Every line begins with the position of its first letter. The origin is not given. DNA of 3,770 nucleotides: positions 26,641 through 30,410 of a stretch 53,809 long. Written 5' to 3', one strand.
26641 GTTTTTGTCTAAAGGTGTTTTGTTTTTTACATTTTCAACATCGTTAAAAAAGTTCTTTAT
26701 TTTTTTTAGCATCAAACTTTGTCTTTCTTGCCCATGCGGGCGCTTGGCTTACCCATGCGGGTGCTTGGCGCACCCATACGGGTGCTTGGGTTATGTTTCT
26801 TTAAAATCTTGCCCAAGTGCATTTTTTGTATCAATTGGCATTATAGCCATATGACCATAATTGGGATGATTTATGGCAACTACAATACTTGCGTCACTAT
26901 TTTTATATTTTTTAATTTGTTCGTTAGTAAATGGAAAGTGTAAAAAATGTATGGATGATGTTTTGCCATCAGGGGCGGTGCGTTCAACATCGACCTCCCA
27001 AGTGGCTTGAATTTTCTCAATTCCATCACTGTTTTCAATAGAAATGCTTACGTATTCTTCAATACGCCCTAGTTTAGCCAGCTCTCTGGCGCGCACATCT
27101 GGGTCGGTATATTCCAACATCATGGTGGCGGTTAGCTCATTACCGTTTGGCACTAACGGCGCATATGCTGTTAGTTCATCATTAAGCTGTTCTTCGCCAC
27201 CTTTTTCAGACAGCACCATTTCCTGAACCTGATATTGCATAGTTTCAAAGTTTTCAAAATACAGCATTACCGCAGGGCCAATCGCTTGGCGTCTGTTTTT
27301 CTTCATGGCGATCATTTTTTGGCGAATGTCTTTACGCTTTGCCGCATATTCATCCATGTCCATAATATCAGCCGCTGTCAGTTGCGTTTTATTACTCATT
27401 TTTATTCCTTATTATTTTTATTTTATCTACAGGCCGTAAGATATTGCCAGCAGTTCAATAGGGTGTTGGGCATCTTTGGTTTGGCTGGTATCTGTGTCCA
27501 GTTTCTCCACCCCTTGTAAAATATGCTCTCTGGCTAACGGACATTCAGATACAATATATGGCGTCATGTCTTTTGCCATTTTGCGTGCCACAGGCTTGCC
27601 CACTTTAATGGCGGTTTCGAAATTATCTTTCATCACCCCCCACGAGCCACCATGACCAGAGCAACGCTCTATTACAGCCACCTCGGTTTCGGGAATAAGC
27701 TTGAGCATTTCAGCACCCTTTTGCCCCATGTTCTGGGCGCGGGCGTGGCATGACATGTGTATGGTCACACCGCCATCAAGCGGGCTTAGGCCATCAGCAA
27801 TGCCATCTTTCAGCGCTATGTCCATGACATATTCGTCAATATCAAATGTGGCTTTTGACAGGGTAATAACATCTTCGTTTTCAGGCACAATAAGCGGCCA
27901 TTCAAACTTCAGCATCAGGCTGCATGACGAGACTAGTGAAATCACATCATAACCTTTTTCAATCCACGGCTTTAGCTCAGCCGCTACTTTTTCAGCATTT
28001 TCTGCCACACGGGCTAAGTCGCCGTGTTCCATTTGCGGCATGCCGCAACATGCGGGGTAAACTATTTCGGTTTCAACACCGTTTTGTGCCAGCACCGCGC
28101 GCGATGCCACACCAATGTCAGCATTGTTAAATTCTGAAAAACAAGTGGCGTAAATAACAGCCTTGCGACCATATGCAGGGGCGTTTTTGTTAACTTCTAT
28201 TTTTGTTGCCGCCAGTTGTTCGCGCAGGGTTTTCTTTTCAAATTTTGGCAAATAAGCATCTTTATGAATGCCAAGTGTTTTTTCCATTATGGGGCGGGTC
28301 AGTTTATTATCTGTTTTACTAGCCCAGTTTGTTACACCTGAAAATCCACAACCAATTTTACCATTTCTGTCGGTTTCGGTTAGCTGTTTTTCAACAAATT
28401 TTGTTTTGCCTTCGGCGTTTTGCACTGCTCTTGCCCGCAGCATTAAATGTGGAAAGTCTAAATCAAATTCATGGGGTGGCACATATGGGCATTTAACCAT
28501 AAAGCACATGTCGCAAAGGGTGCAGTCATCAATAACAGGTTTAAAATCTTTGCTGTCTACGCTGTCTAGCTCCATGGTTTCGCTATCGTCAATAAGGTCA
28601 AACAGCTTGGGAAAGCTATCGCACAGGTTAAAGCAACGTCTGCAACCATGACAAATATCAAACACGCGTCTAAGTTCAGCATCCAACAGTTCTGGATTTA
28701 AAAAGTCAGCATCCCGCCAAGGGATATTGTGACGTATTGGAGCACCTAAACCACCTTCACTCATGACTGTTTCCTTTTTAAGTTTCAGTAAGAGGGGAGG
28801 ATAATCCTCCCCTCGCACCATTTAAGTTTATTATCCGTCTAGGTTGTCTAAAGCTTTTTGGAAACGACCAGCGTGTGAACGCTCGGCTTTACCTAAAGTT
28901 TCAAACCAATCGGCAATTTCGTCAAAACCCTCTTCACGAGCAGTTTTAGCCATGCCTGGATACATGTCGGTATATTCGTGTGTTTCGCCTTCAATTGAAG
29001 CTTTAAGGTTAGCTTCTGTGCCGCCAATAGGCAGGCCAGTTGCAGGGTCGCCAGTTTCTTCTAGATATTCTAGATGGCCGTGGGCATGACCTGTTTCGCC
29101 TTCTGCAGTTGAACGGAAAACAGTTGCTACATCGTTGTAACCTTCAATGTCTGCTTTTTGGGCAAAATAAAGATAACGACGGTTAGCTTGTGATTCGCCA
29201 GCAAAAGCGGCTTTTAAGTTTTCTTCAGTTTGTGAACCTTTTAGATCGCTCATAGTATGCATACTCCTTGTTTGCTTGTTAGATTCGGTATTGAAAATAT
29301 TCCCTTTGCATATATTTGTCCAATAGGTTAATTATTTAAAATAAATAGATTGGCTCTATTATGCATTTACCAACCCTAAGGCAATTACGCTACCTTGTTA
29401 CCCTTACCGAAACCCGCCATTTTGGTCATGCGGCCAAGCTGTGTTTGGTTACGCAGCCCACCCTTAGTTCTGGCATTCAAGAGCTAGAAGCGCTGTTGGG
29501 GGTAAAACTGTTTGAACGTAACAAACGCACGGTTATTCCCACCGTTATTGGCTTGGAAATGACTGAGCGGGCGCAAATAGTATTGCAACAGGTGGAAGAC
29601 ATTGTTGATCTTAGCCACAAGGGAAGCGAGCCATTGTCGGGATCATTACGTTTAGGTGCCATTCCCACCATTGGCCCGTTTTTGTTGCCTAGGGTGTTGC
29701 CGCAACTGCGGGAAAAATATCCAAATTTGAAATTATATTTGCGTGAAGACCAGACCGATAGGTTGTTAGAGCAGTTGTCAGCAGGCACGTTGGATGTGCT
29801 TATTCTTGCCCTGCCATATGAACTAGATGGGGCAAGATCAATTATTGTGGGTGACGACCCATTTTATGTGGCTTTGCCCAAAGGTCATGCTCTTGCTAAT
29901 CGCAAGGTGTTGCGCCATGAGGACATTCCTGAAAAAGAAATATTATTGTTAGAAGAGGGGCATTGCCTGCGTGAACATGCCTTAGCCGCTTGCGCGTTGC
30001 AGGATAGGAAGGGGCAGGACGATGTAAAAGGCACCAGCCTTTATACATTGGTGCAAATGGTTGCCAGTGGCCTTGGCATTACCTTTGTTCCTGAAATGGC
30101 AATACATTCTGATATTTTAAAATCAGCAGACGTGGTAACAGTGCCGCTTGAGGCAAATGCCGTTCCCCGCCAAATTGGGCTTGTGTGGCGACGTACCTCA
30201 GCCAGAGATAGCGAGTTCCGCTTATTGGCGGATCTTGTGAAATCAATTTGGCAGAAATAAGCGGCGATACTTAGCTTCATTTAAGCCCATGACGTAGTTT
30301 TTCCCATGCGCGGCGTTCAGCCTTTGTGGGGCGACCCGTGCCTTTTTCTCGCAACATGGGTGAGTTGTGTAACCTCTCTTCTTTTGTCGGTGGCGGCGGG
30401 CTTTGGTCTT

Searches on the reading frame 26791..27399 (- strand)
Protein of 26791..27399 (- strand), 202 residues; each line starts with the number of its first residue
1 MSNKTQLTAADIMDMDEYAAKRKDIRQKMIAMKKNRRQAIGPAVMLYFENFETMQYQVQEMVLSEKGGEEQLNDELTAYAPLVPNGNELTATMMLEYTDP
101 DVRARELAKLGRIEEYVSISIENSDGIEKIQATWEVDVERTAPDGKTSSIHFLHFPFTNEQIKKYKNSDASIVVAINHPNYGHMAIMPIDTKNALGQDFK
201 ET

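Call 56: search_protein_families(library=pfam, proteins=[window:26791-27399:-], max_evalue=0.00001)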
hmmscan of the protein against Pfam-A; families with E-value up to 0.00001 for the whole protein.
window:26791-27399:- (202 aa): 1 family
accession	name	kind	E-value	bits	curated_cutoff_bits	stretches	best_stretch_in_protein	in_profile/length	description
PF12007.14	DUF3501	-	1.6e-55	188.5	25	1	7-198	2-186/187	Protein of unknown function (DUF3501)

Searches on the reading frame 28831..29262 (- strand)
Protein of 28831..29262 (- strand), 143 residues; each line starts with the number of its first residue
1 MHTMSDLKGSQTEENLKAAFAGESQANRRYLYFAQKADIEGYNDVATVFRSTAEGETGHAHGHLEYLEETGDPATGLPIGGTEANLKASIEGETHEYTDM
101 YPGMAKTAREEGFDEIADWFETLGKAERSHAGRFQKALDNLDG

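Call 56: search_protein_families(library=pfam, proteins=[window:28831-29262:-], max_evalue=0.00001)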
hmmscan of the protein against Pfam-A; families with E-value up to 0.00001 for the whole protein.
window:28831-29262:- (143 aa): 2 families
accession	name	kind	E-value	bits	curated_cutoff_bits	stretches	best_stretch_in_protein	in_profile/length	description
PF02915.23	Rubrerythrin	-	3.5e-29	102.4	22.8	1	14-137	1-136/137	Rubrerythrin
PF00210.30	Ferritin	-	4.6e-08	33.5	24.5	1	14-142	2-140/142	Ferritin-like domain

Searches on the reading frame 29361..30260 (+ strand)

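Call 56: search_protein_families(library=pfam, proteins=[window:29361-30260:+], max_evalue=0.00001)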
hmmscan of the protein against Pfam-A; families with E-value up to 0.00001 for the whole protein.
window:29361-30260:+ (299 aa): 2 families
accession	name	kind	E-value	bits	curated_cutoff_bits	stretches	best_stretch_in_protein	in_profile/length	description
PF03466.25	LysR_substrate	-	1.4e-48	165.5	28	1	90-295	2-206/209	LysR substrate binding domain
PF00126.33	HTH_1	-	2.1e-17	63.3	26.6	1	6-64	1-59/60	Bacterial regulatory helix-turn-helix protein, lysR family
